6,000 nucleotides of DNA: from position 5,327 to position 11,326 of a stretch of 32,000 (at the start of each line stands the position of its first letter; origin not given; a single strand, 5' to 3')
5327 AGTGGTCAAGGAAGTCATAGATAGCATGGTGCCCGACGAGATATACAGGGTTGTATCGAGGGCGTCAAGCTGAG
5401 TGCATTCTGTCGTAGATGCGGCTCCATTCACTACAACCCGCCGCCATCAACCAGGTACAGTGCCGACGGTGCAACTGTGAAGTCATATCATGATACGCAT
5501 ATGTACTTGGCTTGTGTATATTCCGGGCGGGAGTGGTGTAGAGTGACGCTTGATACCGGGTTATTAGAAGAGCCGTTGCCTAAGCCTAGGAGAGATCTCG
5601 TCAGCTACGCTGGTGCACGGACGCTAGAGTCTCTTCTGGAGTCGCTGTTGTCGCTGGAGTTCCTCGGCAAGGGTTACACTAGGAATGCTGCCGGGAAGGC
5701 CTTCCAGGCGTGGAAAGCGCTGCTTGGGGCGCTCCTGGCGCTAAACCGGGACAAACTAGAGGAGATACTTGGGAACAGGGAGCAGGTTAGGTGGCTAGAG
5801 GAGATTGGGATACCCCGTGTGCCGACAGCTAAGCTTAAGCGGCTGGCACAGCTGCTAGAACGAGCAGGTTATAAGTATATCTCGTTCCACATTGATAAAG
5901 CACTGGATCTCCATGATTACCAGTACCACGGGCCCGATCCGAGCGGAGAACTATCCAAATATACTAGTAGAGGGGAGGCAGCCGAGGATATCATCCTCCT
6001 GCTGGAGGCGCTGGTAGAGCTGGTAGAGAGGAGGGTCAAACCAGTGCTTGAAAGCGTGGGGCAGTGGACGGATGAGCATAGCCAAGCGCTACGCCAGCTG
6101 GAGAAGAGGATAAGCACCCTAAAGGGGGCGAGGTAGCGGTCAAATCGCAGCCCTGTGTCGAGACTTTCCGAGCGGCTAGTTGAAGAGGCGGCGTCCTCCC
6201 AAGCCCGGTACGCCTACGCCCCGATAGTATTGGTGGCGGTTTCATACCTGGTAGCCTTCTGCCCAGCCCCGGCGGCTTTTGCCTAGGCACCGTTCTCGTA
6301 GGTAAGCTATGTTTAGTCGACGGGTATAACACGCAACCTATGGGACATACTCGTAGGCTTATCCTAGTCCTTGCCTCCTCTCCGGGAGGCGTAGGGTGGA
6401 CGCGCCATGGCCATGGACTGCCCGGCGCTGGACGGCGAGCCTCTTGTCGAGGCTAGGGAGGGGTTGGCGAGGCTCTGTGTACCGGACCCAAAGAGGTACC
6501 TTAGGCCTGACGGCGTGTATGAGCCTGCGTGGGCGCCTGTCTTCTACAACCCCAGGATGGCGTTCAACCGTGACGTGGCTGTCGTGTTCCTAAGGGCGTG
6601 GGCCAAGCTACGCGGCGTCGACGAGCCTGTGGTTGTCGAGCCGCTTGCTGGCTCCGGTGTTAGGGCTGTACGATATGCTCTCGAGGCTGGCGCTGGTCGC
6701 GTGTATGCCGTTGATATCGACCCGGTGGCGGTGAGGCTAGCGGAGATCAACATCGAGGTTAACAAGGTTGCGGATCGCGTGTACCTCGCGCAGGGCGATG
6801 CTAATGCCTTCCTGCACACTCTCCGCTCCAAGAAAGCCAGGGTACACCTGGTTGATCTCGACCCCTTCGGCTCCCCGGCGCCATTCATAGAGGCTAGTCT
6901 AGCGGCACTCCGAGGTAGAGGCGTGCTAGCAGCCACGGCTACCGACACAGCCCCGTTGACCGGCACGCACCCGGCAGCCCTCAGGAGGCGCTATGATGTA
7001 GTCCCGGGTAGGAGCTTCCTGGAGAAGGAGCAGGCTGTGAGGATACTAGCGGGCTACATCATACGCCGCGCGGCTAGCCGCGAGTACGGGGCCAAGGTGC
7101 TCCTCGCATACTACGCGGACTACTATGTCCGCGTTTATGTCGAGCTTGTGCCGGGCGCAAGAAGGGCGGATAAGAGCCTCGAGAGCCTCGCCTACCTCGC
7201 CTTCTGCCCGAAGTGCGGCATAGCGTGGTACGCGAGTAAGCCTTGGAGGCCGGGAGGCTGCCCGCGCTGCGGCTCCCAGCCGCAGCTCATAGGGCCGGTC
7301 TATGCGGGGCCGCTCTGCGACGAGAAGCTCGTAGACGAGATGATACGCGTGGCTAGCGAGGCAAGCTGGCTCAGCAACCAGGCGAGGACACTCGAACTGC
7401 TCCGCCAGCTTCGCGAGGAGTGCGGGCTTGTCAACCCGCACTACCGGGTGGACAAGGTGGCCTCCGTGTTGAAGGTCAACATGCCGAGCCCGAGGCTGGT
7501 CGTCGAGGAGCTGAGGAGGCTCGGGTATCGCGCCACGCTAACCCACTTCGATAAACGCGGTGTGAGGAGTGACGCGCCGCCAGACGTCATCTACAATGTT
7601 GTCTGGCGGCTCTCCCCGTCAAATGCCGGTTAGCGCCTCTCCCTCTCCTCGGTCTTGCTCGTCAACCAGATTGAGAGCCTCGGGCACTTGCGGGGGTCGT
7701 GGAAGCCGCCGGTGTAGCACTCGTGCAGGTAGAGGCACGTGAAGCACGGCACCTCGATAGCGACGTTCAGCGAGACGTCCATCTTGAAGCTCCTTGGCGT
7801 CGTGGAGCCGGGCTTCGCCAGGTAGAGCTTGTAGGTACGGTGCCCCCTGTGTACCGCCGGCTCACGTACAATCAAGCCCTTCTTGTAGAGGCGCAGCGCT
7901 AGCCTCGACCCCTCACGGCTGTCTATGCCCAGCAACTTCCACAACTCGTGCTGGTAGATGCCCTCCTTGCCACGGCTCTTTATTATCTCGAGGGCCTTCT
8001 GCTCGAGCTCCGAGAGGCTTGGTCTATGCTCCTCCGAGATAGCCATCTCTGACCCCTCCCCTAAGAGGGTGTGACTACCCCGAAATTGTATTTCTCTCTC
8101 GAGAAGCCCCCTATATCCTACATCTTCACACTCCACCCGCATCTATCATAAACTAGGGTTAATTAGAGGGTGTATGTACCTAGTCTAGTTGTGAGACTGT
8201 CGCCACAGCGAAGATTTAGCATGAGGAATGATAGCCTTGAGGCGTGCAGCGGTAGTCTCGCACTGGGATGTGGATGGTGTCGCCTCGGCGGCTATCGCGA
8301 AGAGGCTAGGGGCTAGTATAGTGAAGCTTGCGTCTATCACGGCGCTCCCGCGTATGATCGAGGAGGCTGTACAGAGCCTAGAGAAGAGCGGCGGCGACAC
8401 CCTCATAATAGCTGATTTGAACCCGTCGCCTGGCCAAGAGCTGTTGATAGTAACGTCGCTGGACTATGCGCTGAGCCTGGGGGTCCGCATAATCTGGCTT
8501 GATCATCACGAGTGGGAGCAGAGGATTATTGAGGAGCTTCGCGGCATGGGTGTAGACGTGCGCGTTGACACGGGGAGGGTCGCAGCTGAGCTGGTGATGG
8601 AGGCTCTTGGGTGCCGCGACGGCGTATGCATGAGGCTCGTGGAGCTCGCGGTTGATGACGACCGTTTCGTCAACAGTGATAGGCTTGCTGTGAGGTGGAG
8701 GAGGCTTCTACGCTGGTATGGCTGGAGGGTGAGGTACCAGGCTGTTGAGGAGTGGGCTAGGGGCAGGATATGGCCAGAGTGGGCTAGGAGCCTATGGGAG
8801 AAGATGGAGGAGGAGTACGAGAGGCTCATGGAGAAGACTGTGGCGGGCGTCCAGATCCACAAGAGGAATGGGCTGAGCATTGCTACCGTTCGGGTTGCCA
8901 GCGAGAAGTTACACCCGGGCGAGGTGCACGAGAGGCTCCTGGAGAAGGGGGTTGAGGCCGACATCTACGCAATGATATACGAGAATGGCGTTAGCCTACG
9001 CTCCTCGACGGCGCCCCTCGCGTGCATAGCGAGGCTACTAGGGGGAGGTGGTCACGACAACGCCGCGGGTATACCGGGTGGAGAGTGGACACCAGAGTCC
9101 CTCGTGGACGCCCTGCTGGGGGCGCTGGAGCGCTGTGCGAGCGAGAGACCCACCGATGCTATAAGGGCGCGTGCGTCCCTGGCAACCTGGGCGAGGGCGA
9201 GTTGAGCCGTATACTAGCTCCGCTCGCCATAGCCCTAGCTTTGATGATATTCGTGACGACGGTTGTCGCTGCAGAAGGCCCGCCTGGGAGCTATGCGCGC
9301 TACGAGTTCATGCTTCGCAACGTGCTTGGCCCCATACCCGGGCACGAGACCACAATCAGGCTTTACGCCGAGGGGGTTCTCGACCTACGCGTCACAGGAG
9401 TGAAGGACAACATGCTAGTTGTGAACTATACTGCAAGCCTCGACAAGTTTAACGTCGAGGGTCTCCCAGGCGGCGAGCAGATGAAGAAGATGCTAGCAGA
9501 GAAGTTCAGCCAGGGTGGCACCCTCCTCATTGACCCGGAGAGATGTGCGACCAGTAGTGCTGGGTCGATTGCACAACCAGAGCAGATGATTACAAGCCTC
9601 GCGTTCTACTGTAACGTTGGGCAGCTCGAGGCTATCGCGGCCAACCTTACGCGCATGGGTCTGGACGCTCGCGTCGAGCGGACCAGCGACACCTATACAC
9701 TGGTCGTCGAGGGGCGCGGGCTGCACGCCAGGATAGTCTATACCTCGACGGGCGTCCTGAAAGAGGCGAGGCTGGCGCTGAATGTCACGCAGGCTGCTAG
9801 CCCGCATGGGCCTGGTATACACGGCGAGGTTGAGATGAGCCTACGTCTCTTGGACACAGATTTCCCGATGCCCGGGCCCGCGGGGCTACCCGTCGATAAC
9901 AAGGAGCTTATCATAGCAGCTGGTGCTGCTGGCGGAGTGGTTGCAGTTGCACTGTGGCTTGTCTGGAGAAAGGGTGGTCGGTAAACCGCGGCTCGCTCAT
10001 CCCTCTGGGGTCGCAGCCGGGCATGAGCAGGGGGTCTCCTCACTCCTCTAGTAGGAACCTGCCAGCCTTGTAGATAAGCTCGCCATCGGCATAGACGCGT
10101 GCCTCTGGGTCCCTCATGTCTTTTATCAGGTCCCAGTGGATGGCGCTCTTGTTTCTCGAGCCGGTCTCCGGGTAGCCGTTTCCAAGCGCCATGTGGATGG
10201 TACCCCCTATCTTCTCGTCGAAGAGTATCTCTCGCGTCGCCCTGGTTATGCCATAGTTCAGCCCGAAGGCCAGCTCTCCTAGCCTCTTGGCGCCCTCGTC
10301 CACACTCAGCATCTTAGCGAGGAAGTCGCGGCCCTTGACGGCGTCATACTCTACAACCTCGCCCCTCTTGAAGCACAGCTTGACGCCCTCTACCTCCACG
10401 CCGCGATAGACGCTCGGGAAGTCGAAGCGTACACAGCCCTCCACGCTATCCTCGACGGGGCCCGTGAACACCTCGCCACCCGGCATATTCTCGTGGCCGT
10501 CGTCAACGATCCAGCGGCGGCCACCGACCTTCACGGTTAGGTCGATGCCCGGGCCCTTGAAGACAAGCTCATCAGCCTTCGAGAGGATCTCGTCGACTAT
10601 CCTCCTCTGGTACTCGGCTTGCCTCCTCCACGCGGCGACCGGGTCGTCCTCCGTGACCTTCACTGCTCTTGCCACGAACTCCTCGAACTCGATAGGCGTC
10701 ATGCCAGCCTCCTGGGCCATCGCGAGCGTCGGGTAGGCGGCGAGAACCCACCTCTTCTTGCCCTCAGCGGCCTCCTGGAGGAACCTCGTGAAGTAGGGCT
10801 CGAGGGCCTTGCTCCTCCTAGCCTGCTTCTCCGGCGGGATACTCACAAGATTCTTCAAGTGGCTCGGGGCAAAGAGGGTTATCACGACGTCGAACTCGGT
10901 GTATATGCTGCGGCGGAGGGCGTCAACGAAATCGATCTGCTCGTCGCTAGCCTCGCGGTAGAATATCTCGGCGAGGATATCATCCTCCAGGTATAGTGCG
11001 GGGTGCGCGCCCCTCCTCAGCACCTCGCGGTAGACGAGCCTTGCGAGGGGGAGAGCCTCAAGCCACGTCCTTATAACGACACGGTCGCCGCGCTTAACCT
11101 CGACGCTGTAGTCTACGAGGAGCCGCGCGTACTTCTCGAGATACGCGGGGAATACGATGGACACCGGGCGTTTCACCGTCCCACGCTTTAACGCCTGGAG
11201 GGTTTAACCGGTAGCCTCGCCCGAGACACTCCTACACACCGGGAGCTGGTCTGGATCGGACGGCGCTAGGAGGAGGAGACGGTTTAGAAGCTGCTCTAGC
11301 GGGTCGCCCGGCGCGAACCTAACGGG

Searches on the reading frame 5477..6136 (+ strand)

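Call 47: search_protein_families(library=pfam, proteins=[window:5477-6136:+], max_evalue=0.001)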
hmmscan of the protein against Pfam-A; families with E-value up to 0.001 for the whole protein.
window:5477-6136:+ (219 aa): 1 family
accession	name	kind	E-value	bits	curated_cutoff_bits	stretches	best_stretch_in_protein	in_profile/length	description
PF05942.16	PaREP1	-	7.7e-23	81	24.4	1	48-173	2-115/115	Archaeal PaREP1/PaREP8 family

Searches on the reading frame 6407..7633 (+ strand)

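Call 47: search_protein_families(library=pfam, proteins=[window:6407-7633:+], max_evalue=0.001)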
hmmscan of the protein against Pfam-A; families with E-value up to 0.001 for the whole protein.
window:6407-7633:+ (408 aa): 5 families
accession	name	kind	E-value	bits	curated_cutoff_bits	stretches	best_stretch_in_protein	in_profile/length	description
PF02005.22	TRM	-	9.8e-95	318.4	27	1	42-398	17-374/376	N2,N2-dimethylguanosine tRNA methyltransferase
PF02475.24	TRM5-TYW2_MTfase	-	1.3e-10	41.9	28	1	73-174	37-133/164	TRM5/TYW2 methyltransferase domain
PF06325.19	PrmA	-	9e-08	32.4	22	1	81-127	170-215/296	Ribosomal protein L11 methyltransferase (PrmA)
PF09445.16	Methyltransf_15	-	8.7e-06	25.9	22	1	75-151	3-77/165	RNA cap guanine-N2 methyltransferase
PF03602.21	Cons_hypoth95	-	0.00027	21.1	24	1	71-177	40-145/182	Conserved hypothetical protein 95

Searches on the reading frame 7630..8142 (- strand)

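Call 47: search_protein_families(library=pfam, proteins=[window:7630-8142:-], max_evalue=0.001)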
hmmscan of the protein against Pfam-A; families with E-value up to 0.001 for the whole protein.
window:7630-8142:- (170 aa): 3 families
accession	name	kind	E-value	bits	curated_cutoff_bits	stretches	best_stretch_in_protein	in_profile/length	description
PF04182.18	B-block_TFIIIC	-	9.3e-09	35.7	22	1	47-110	4-69/73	B-block binding subunit of TFIIIC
PF24657.1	DUF7646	-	0.00032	21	27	1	46-105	15-74/85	Domain of unknown function (DUF7646)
PF01047.28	MarR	-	0.00092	19.5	24.6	0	48-95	6-51/59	MarR family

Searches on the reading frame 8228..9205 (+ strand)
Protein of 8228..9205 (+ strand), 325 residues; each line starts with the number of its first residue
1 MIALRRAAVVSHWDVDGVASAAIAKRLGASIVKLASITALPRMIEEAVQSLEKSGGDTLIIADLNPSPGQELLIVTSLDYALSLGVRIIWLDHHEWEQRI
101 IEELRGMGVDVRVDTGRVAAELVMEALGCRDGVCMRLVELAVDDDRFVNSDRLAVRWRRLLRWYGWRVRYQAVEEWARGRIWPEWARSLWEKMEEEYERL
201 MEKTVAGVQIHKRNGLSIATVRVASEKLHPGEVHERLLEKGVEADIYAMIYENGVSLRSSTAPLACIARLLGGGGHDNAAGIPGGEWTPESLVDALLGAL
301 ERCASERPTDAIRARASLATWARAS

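Call 47: search_protein_families(library=pfam, proteins=[window:8228-9205:+], max_evalue=0.001)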
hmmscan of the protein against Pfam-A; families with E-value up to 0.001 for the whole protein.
window:8228-9205:+ (325 aa): 1 family
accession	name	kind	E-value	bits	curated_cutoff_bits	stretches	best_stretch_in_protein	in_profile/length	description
PF01368.27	DHH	-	2.5e-05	25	28.1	1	8-100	3-78/125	DHH family, N-terminal domain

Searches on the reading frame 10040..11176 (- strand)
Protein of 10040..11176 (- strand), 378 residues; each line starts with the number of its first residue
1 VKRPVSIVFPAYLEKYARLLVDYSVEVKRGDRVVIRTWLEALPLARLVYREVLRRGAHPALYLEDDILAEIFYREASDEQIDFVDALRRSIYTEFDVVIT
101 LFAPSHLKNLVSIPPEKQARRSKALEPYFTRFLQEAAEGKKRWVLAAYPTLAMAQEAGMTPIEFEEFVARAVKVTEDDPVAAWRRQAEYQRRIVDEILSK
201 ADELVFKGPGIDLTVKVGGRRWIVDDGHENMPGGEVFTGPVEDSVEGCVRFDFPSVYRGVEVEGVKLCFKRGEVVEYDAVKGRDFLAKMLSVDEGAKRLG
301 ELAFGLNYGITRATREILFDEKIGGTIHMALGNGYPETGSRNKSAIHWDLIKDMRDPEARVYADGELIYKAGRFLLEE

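Call 48: search_protein_families(library=pfam, proteins=[window:10040-11176:-], max_evalue=0.001)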
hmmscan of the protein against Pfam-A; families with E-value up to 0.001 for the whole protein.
window:10040-11176:- (378 aa): 1 family
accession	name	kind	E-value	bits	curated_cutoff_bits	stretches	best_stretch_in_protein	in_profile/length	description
PF02073.20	Peptidase_M29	-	1.3e-89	301.4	27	1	12-374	4-406/406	Thermophilic metalloprotease (M29)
